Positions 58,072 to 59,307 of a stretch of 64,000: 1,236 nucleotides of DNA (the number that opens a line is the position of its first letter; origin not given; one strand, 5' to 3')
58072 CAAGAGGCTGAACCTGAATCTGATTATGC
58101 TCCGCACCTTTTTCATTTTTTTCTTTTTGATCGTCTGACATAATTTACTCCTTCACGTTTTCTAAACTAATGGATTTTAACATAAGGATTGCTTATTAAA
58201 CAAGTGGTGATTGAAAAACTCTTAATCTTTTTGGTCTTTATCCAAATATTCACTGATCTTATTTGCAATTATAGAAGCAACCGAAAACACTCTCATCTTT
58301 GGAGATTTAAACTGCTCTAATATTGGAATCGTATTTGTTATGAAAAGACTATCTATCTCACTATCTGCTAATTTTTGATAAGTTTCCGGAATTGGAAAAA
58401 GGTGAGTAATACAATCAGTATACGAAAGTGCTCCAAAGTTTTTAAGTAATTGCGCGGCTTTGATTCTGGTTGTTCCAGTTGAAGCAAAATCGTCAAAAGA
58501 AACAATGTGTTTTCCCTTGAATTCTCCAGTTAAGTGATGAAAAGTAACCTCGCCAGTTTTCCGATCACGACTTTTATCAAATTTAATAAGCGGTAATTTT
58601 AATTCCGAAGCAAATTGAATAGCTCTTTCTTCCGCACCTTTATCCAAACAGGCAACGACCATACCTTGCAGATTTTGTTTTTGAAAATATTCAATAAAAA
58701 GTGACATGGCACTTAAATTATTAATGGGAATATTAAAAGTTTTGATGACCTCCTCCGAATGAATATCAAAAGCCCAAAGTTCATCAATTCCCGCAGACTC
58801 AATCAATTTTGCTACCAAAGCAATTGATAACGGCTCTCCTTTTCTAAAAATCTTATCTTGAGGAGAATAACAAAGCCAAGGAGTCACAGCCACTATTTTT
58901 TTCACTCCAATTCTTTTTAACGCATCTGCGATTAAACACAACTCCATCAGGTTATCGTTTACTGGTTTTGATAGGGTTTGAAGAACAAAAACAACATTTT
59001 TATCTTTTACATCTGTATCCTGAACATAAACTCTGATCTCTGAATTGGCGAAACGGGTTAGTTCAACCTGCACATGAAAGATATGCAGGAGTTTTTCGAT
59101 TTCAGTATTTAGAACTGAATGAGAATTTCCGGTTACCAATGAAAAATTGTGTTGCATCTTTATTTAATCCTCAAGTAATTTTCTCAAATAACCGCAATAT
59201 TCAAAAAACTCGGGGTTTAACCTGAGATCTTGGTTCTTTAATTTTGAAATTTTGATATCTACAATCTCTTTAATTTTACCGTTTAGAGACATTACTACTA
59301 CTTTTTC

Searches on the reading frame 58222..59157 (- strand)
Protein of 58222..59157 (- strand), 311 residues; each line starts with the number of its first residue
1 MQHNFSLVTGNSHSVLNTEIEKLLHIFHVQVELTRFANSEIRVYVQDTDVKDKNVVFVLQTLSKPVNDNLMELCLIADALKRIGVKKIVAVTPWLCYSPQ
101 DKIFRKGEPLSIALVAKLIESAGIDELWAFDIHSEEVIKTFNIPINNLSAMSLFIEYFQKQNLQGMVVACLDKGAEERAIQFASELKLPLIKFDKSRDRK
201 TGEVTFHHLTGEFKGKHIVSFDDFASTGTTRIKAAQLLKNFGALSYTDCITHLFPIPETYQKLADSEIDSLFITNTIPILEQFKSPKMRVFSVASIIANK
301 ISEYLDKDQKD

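Call 37: find_encoding_contigs(protein=window:58222-59157:-, flank=10000, max_places=1)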
Protein window:58222-59157:- (311 aa): 24 contigs read that carry it; 1 place shown.
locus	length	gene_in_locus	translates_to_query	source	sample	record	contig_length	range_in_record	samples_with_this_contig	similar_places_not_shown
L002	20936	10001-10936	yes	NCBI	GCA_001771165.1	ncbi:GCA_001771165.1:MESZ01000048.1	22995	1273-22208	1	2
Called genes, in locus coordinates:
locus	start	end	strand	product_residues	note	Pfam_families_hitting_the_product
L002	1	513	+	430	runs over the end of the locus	PF01336:tRNA_anti-codon, PF00152:tRNA-synt_2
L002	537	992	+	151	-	-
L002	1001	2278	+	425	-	PF05977:MFS_3, PF07690:MFS_1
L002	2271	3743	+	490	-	PF02934:GatB_N, PF02637:GatB_Yqey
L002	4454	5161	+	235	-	PF00696:AA_kinase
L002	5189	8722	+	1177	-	PF02811:PHP, PF07733:DNA_pol3_alpha, PF17657:DNA_pol3_finger, PF14579:HHH_6, PF01336:tRNA_anti-codon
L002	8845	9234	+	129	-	-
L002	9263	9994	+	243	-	PF00005:ABC_tran, PF13304:AAA_21 (faint), PF13401:AAA_22 (weak)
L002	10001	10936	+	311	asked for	PF13793:Pribosyltran_N, PF00156:Pribosyltran, PF14572:Pribosyl_synth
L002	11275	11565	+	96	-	PF01245:Ribosomal_L19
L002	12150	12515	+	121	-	PF01939:NucS_C (faint), PF08378:NERD (weak), PF02021:UPF0102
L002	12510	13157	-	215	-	PF00702:Hydrolase, PF13419:HAD_2, PF13242:Hydrolase_like (weak)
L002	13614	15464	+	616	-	PF00009:GTP_EFTU, PF01926:MMR_HSR1 (faint), PF22042:EF-G_D2, PF03144:GTP_EFTU_D2, PF00679:EFG_C, PF21018:BipA_C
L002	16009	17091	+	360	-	PF01300:Sua5_yciO_yrdC, PF02367:TsaE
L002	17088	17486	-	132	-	-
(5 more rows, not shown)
